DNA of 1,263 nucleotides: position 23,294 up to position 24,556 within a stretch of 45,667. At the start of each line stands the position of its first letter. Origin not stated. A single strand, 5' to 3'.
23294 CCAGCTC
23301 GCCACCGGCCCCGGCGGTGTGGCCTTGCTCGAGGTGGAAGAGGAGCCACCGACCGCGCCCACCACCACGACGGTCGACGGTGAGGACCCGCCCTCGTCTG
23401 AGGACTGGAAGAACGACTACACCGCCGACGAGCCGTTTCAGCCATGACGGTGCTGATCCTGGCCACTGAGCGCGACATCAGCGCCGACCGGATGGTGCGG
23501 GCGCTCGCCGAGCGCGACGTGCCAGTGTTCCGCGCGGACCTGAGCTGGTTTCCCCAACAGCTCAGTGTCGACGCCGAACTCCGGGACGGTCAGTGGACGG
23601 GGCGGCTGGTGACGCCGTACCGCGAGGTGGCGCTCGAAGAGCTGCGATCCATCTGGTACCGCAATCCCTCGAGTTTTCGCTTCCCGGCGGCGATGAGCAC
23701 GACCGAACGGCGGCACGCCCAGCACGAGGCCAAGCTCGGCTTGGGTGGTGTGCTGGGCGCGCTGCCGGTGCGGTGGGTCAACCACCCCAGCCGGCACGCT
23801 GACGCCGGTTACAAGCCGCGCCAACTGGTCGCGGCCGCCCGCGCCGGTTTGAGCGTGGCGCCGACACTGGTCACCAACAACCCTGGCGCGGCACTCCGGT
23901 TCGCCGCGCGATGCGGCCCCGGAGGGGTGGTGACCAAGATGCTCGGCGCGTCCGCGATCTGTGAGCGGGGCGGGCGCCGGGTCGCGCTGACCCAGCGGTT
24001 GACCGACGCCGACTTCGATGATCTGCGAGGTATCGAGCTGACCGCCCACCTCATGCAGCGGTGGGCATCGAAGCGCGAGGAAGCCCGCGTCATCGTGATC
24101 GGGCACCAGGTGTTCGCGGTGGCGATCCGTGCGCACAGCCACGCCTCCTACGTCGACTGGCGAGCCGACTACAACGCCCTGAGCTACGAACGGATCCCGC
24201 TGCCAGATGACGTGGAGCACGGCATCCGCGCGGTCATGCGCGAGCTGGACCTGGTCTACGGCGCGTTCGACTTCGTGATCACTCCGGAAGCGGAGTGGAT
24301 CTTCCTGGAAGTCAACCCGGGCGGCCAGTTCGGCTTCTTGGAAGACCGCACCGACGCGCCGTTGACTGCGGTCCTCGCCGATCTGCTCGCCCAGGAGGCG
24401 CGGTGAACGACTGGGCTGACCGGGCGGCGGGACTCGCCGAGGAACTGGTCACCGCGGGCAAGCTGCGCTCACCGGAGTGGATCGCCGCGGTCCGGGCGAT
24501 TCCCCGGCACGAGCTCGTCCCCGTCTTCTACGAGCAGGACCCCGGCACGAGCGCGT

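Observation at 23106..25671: Graspetide cluster with dedicated PIMT-like methyltransferase: candidate aspartimidylated graspetide (fuscimiditide/amycolimiditide-like)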

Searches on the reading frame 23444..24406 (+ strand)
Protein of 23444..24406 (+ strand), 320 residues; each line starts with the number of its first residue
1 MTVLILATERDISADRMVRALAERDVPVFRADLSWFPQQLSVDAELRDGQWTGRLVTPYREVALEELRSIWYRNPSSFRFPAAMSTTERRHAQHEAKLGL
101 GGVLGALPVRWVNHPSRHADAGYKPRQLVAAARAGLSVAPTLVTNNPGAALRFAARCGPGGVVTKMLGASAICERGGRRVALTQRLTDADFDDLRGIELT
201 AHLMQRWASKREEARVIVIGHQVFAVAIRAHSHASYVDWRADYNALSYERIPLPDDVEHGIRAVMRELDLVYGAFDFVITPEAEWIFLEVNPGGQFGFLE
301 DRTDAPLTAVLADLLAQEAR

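Call 5: search_protein_families(library=pfam, proteins=[window:23444-24406:+], max_evalue=0.01)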
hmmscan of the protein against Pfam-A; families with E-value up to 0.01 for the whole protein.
window:23444-24406:+ (320 aa): 1 family
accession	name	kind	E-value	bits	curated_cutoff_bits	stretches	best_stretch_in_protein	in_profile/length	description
PF21068.3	ATPgraspMvdD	-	8.9e-13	48.8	27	1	2-116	1-118/121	MvdD pre-ATP grasp domain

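Call 6: search_protein_families(library=ncbifam, proteins=[window:23444-24406:+], max_evalue=0.1)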
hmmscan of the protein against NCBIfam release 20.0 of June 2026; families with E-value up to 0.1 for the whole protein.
window:23444-24406:+ (320 aa): 5 families
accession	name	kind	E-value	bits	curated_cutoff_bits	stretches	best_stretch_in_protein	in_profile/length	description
TIGR04187.1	GRASP_SAV_5884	subfamily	6.3e-112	373.8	350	1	2-315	1-311/312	ATP-grasp ribosomal peptide maturase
TIGR04184.1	ATPgraspMvdD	equivalog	1.3e-57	195.4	475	1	4-316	2-320/321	MvdD family ATP-grasp ribosomal peptide maturase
TIGR04185.1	ATPgraspMvdC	equivalog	1.2e-53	182.3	425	1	5-316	3-317/318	MvdC family ATP-grasp ribosomal peptide maturase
TIGR04192.1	GRASP_w_spasm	equivalog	7e-21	74.9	230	1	162-312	162-315/318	grasp-with-spasm system ATP-grasp peptide maturase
TIGR00768.1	rimK_fam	subfamily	7e-07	28.9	143.4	1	91-309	55-270/276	RimK family alpha-L-glutamate ligase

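Call 21: search_solved_structures(query=window:23444-24406:+, max_evalue=0.001)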
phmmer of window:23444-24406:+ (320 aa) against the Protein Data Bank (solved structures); distinct sequences matched with E-value up to 0.001: 6.
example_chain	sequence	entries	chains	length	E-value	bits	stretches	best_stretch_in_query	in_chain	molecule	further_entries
5ig9_A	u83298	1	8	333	9.5e-42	146.4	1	1-318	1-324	ATP grasp ligase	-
5ig8_A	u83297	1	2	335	1.5e-39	139.1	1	3-316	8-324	ATP grasp ligase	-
9bou_A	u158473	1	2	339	1.4e-37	132.7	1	1-317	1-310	MvdD-like pre-ATP grasp domain-containing protein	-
7mgv_A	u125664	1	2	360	1.1e-35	126.4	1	4-319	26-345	CdnC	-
7m4s_A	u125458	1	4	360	1.7e-34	122.6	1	8-317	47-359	AMdnB protein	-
7drm_A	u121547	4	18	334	1.1e-05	27.9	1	4-317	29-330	ATP-grasp domain-containing protein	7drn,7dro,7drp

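Call 39: search_solved_structures(query=window:23444-24406:+, max_evalue=1e-30, show_alignments=3)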
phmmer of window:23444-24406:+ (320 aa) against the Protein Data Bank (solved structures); distinct sequences matched with E-value up to 1e-30: 5.
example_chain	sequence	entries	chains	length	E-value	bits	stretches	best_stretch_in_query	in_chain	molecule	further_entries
5ig9_A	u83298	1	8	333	9.5e-42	146.4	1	1-318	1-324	ATP grasp ligase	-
5ig8_A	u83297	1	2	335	1.5e-39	139.1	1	3-316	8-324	ATP grasp ligase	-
9bou_A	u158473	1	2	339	1.4e-37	132.7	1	1-317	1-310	MvdD-like pre-ATP grasp domain-containing protein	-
7mgv_A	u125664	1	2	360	1.1e-35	126.4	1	4-319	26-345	CdnC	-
7m4s_A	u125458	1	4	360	1.7e-34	122.6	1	8-317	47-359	AMdnB protein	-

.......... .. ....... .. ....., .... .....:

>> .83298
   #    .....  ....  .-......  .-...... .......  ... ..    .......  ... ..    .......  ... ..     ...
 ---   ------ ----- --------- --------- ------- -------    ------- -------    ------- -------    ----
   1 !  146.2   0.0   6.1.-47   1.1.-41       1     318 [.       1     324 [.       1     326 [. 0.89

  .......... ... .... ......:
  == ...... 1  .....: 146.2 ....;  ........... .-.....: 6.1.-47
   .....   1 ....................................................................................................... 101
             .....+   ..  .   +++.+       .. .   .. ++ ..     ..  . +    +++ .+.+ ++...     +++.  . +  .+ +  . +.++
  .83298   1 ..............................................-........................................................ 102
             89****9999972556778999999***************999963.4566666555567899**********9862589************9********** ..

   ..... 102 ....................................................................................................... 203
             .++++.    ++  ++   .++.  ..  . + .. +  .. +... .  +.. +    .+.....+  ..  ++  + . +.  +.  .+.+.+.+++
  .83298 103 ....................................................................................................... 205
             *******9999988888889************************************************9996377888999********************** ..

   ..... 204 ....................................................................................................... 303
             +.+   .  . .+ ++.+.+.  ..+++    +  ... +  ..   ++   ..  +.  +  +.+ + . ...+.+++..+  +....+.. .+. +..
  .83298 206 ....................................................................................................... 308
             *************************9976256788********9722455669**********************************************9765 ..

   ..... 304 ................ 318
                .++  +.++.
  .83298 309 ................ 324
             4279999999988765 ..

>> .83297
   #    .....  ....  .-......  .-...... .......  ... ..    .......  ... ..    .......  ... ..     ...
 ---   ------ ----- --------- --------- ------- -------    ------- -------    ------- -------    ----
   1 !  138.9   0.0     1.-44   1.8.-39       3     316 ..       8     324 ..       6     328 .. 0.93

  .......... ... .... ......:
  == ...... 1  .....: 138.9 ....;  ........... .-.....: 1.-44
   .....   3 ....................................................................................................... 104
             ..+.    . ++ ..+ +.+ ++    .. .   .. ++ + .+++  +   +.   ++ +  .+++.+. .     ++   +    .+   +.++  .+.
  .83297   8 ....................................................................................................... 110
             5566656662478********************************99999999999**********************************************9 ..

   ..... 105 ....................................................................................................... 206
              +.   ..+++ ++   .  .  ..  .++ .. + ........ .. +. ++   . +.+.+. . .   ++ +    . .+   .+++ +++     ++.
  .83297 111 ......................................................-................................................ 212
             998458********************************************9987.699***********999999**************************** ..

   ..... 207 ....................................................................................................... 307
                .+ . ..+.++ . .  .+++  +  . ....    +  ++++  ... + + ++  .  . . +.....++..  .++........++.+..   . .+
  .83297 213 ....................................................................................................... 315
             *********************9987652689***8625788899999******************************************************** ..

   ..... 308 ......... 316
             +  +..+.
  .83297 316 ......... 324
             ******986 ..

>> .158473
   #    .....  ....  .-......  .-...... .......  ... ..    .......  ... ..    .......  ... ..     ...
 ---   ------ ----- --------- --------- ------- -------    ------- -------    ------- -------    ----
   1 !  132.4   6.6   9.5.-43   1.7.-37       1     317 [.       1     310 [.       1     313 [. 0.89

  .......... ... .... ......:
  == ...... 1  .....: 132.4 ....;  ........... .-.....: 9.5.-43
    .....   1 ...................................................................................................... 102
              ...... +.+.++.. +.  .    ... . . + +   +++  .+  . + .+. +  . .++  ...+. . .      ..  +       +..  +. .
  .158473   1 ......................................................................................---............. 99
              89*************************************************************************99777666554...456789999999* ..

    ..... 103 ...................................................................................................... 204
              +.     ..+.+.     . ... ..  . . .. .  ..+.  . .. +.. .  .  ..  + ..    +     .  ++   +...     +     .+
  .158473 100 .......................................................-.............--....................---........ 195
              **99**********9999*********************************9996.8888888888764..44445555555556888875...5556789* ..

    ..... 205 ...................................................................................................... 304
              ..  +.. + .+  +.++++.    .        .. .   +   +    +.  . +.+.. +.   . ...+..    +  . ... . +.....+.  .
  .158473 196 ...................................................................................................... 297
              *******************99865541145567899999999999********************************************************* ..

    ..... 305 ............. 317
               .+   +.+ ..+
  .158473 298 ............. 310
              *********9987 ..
